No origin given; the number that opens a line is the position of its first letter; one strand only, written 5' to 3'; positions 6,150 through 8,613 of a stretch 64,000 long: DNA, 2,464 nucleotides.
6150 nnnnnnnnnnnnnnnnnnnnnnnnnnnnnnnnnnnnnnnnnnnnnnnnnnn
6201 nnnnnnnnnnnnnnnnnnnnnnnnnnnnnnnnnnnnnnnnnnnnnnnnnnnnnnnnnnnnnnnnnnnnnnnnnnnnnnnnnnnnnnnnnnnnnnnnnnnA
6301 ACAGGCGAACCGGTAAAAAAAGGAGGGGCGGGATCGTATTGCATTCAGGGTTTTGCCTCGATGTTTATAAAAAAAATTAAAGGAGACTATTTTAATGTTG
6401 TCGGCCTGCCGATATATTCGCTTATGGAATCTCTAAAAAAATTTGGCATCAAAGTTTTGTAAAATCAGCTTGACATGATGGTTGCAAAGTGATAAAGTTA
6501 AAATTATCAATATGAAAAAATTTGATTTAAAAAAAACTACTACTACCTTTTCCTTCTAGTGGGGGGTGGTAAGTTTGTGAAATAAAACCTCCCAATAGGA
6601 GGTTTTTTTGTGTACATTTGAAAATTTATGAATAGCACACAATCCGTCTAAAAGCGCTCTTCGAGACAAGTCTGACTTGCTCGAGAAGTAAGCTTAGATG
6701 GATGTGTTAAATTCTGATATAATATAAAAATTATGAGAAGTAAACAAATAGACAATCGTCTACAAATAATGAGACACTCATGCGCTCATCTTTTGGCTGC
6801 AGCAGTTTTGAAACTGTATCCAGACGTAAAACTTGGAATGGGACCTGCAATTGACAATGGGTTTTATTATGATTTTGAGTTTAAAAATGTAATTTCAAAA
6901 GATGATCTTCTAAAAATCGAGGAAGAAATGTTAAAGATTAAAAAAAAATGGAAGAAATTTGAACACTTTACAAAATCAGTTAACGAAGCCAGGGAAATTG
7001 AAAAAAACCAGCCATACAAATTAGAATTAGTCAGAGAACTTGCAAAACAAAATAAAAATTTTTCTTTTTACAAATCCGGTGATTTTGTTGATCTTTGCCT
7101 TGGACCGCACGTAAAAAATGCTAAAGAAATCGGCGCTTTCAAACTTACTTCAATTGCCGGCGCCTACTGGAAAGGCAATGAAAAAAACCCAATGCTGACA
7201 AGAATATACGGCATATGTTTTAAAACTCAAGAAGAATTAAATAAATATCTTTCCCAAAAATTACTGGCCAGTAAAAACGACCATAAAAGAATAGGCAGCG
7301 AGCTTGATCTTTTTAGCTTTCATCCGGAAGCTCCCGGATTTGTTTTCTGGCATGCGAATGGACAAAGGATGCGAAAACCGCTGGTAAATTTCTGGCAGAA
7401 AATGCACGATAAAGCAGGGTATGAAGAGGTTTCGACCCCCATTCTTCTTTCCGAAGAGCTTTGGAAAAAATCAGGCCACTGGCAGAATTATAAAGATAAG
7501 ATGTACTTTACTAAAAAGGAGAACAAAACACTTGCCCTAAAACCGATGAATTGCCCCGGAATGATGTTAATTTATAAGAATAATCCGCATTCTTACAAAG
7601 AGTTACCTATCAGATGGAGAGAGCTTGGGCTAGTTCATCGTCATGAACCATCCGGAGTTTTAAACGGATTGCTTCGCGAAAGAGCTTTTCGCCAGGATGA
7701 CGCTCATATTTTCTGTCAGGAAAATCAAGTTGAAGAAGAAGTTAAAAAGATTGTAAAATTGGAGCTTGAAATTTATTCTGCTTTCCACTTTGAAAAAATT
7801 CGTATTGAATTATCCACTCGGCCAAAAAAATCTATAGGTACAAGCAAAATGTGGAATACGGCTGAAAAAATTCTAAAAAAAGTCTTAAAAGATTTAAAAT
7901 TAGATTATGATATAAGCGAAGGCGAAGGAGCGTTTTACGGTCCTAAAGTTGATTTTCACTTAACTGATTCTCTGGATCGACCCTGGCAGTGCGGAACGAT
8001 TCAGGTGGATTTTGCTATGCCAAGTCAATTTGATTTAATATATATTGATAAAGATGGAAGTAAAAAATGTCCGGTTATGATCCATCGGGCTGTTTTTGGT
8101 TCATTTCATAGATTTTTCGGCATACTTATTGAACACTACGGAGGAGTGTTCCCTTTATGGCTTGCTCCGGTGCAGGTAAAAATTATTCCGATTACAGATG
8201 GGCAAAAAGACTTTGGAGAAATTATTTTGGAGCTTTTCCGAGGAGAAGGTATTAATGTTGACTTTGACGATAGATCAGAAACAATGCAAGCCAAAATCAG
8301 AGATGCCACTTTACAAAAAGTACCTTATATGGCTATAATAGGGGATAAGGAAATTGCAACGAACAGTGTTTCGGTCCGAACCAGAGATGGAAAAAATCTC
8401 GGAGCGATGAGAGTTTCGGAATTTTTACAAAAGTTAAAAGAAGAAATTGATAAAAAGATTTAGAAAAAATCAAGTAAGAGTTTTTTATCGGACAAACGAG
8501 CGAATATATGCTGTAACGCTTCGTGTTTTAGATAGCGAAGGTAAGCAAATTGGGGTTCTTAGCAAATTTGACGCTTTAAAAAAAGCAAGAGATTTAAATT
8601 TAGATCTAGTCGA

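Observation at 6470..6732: Putative threonine-codon leader-peptide attenuator upstream of thrS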

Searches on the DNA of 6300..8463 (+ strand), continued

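Call 55: search_with_rna_model(model_id=R1, sources=[L100, L101, L102, L103, L104, L105, L106, L107, L108, L109, L110, L111, L112, L113, L114, L115, L116, L117, L118, L119, L120, L121, L122, L123, L124, L125, L126, L127, L128, L129, L130, L131, L132, L133, L134, L135, L136, L137, L138, L139, L140, L141, L142, L143, L144, L145, L146, L147, L148, L149, L150, L151, L152, L153, L154, L155, L156, L157, L158, L159, L160, L161, L162, L163, L164, L165, L166, L167, L168, L169, L170], max_evalue=1)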
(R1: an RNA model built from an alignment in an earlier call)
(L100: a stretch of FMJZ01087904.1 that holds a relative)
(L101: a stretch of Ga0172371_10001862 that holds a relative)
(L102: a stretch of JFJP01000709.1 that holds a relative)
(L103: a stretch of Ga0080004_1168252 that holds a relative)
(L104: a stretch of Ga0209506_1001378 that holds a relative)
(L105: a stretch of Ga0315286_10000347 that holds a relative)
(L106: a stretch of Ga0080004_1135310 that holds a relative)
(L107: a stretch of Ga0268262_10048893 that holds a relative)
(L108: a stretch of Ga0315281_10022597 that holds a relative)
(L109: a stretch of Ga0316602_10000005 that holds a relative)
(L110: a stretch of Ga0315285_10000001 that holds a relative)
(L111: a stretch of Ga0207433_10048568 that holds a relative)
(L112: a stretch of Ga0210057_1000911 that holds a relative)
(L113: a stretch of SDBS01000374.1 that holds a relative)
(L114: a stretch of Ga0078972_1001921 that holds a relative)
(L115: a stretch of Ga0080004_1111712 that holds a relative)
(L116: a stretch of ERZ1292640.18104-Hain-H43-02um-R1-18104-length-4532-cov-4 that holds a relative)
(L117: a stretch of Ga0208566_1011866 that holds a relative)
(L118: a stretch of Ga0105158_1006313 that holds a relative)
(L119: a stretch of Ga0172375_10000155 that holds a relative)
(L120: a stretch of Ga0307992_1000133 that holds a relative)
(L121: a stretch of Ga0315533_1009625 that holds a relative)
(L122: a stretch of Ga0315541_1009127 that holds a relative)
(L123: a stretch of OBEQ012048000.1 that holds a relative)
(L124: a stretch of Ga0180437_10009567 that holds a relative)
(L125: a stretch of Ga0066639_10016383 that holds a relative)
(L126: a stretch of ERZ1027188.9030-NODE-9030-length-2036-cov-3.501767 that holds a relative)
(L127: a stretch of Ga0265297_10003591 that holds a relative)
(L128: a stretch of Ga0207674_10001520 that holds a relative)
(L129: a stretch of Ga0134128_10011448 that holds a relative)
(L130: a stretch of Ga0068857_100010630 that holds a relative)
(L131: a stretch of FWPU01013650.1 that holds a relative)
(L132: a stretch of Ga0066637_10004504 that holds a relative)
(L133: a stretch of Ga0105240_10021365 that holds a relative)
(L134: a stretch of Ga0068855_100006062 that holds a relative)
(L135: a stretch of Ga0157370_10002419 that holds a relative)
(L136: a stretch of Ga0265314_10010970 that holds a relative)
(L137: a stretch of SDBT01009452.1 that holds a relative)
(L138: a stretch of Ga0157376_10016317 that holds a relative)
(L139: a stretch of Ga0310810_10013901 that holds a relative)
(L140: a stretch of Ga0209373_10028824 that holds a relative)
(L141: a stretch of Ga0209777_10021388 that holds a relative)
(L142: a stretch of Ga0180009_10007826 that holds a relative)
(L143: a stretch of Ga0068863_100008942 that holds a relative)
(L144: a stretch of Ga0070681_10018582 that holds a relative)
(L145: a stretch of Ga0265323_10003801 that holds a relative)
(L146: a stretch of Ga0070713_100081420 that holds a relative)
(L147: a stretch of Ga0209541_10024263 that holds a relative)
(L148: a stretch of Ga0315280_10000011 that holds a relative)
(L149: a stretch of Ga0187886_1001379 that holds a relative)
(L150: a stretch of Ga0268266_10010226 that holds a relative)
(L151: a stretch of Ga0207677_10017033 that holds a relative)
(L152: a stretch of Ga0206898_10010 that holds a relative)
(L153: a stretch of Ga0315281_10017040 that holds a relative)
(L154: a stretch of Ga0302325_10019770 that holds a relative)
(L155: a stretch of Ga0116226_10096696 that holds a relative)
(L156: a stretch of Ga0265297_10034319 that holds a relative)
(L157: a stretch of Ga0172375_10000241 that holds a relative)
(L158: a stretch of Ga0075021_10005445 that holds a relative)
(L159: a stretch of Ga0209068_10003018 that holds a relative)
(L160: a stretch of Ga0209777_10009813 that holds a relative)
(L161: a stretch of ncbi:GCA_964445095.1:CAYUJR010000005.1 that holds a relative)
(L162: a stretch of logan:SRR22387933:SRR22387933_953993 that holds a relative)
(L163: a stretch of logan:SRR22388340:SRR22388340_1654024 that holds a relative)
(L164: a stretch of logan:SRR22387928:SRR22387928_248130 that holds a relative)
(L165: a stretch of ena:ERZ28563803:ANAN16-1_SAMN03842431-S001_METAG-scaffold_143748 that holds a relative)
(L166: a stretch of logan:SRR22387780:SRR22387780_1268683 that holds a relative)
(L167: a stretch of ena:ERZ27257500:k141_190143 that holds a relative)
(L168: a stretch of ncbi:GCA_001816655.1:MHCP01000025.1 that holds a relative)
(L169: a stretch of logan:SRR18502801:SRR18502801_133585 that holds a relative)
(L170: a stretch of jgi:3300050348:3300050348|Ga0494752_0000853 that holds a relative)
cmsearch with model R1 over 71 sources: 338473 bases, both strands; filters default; matches with E-value up to 1: 17.
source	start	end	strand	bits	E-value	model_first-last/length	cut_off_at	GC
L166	367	456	+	87.7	4.3e-19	1-89/89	no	0.46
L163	908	997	+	81.2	1.9e-17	1-89/89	no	0.42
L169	1091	1178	+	78.2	1.1e-16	1-89/89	no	0.44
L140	884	978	+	77.2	2e-16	1-89/89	no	0.35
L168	1087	1174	+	77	2.3e-16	1-89/89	no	0.51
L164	653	741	+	76.7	2.8e-16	1-89/89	no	0.46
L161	1402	1496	+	70.5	1e-14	1-89/89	no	0.48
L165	1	48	+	34.5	1.6e-05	41-89/89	5'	0.42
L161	4335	4433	+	30.1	0.0002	1-89/89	no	0.42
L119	4954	5054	+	29.3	0.00034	1-89/89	no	0.36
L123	4865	4967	+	23.9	0.0078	1-89/89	no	0.4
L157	4936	5038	+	22.5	0.018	1-89/89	no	0.41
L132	1530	1628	+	21.9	0.026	1-89/89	no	0.34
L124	1898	1997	+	20.5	0.057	1-89/89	no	0.41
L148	1856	1953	+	19.9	0.085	1-89/89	no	0.34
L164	715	778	-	17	0.47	1-89/89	no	0.3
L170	102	181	+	16.4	0.64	1-89/89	no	0.34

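Call 58: search_rna_families(sources=[L162, L030, L073, L127, L010, L087, L088, L119, L161, L163, L164, L166, L168, L169], threshold=gathering)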
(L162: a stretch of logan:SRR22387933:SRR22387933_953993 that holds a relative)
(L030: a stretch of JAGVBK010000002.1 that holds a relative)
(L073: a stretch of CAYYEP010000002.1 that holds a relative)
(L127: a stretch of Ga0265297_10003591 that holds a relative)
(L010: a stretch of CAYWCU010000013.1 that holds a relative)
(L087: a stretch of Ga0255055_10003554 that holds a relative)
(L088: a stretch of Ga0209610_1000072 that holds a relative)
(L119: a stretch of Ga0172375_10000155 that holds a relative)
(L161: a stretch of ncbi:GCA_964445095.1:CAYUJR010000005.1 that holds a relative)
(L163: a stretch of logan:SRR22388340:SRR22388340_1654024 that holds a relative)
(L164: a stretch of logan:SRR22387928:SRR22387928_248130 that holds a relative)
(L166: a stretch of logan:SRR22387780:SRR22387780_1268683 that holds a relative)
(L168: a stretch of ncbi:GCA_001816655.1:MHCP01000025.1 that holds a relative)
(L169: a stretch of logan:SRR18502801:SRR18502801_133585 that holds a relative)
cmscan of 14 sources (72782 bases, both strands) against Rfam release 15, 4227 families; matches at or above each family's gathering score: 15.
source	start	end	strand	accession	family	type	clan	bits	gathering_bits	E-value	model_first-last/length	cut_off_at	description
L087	4827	5044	+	RF00230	T-box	Cis-reg; leader;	-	95.2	93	1.5e-19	1-219/219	no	T-box leader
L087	543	614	+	RF00005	tRNA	Gene; tRNA;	CL00001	75.7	29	9.4e-15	1-71/71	no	tRNA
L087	459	531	+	RF00005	tRNA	Gene; tRNA;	CL00001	72.9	29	5.5e-14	1-71/71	no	tRNA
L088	1182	1253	+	RF00005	tRNA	Gene; tRNA;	CL00001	71.8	29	1.1e-13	1-71/71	no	tRNA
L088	978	1052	+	RF00005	tRNA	Gene; tRNA;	CL00001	69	29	6.8e-13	1-71/71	no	tRNA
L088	1093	1165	+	RF00005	tRNA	Gene; tRNA;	CL00001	68.9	29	7.3e-13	1-71/71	no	tRNA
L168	47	120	+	RF00005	tRNA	Gene; tRNA;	CL00001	68.8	29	7.7e-13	1-71/71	no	tRNA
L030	1322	1395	-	RF00005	tRNA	Gene; tRNA;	CL00001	68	29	1.3e-12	1-71/71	no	tRNA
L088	883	955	+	RF00005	tRNA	Gene; tRNA;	CL00001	66.9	29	2.6e-12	1-71/71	no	tRNA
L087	755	826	+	RF00005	tRNA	Gene; tRNA;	CL00001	66.5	29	3.2e-12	1-71/71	no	tRNA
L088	1389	1460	+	RF00005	tRNA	Gene; tRNA;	CL00001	66.5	29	3.2e-12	1-71/71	no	tRNA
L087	638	708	+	RF00005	tRNA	Gene; tRNA;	CL00001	65.5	29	6.2e-12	1-71/71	no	tRNA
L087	247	319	+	RF00005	tRNA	Gene; tRNA;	CL00001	64.6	29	1.1e-11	1-71/71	no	tRNA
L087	342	417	+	RF00005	tRNA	Gene; tRNA;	CL00001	62.4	29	4.4e-11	1-71/71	no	tRNA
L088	1275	1345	+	RF00005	tRNA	Gene; tRNA;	CL00001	62.1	29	5.2e-11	1-71/71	no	tRNA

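Call 59: search_rna_families(source=L162, start=250, end=500, threshold=evalue, max_evalue=0.1, show_alignments=1)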
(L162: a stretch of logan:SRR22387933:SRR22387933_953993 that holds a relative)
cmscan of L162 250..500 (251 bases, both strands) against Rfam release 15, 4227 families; matches with E-value up to 0.1: 0.
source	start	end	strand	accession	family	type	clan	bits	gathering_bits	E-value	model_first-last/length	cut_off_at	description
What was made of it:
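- The L162 motif itself has no Rfam T-box match (call 59).
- Tried and rejected: It has a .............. motif, but Rfam gives no T-box hit at E <= 0.1 (calls 58, 59).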

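Call 70: search_with_rna_model(model_id=R1, sources=[L171, L172, L173], max_evalue=0.01, show_alignments=0)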
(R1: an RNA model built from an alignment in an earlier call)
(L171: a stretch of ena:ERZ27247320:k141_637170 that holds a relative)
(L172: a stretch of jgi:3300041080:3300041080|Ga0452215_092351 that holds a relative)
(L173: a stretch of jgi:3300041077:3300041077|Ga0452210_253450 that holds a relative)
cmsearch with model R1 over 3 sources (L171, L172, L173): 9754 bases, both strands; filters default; matches with E-value up to 0.01: 3.
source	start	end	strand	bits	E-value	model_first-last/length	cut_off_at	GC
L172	370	460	+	57.2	7.3e-13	1-89/89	no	0.42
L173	726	816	+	57.2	7.3e-13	1-89/89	no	0.42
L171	896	984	+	46.3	4.4e-10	1-89/89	no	0.42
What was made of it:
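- Model R1 found L171, L172 and L173, which were not used to build it, at E = 1e-10 to 1e-13 (call 70).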

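Call 72: search_with_rna_model(model_id=R1, sources=[window, L161, L163, L164, L166, L168, L169, L171, L172, L077, L080, L140], max_evalue=1e-7, make_alignment=true)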
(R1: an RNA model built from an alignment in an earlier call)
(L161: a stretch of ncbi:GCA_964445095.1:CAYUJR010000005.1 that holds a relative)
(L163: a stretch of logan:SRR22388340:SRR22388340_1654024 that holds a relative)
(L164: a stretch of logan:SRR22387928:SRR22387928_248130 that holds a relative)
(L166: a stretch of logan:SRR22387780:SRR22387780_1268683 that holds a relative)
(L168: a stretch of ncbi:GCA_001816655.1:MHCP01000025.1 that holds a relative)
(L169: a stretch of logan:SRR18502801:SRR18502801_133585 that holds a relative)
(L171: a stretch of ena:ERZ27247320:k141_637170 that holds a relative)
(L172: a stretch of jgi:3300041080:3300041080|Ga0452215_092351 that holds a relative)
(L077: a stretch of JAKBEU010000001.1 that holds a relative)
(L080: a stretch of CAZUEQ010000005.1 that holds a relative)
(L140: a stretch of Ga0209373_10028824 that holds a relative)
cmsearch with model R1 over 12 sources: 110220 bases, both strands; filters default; matches with E-value up to 1e-7: 12.
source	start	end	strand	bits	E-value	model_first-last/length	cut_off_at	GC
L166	367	456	+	87.7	1.4e-19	1-89/89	no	0.46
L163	908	997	+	81.2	6.3e-18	1-89/89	no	0.42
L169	1091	1178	+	78.2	3.7e-17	1-89/89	no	0.44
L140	884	978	+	77.2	6.6e-17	1-89/89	no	0.35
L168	1087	1174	+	77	7.5e-17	1-89/89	no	0.51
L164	653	741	+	76.7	9.2e-17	1-89/89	no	0.46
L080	67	163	+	71.7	1.7e-15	1-89/89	no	0.43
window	6524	6611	+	70.7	3.1e-15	1-89/89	no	0.35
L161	1402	1496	+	70.5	3.4e-15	1-89/89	no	0.48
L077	2855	2951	+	68.1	1.4e-14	1-89/89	no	0.41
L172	370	460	+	57.2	8.3e-12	1-89/89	no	0.42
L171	896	984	+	46.3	5e-09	1-89/89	no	0.42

Alignment A2: 12 matches aligned to the model, 107 columns, each read 5' to 3' on its own strand. Consensus structure (alignment columns), stored with it:
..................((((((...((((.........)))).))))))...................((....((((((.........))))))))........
